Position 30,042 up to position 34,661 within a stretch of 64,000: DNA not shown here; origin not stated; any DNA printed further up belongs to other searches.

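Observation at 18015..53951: Single ~36-kb gene encoding a ~11,978-aa surface protein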

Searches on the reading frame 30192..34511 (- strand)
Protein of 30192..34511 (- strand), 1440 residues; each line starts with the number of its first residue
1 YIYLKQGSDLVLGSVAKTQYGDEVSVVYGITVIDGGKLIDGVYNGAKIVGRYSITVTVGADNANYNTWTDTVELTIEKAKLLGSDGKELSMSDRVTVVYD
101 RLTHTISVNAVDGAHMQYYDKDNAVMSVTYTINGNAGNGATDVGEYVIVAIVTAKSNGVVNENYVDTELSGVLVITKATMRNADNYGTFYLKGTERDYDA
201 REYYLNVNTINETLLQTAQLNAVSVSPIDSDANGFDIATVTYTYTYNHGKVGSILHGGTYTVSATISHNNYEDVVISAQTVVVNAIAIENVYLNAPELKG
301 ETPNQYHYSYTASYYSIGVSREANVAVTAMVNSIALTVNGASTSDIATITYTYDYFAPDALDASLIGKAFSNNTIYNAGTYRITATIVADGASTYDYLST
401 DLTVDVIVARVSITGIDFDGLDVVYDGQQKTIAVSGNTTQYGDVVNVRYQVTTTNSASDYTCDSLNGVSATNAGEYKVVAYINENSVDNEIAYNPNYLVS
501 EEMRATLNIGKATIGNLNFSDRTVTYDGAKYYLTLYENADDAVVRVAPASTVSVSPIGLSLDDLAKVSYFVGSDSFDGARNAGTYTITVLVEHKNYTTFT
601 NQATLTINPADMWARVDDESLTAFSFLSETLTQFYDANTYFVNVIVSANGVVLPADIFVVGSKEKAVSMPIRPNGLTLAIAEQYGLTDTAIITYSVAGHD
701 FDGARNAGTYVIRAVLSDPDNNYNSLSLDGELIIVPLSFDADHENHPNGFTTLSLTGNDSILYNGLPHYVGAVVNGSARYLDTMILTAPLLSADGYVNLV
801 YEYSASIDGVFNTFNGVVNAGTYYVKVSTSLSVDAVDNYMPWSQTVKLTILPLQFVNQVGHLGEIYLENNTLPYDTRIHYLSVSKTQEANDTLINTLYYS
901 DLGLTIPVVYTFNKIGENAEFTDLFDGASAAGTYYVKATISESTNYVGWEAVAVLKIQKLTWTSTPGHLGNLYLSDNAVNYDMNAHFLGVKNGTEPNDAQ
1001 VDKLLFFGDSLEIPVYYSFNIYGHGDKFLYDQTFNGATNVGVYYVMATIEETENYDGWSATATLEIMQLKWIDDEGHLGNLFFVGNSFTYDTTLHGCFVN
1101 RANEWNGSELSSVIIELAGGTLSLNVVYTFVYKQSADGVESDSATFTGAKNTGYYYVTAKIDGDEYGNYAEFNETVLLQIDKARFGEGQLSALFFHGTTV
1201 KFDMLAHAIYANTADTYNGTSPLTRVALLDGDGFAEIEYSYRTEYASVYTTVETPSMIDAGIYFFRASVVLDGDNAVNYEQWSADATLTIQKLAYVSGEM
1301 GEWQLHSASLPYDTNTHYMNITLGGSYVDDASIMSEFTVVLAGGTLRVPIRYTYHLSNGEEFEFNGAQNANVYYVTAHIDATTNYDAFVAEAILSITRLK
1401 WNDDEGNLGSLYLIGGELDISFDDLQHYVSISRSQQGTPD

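Call 10: search_protein_families(library=pfam, max_evalue=0.01, proteins=[window:30192-34511:-])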
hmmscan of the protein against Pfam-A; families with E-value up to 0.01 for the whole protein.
window:30192-34511:- (1440 aa): 1 family
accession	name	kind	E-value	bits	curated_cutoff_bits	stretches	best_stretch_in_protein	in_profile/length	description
PF18887.5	MBG_3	-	2.4e-05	24.7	25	1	1027-1067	31-69/72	MBG domain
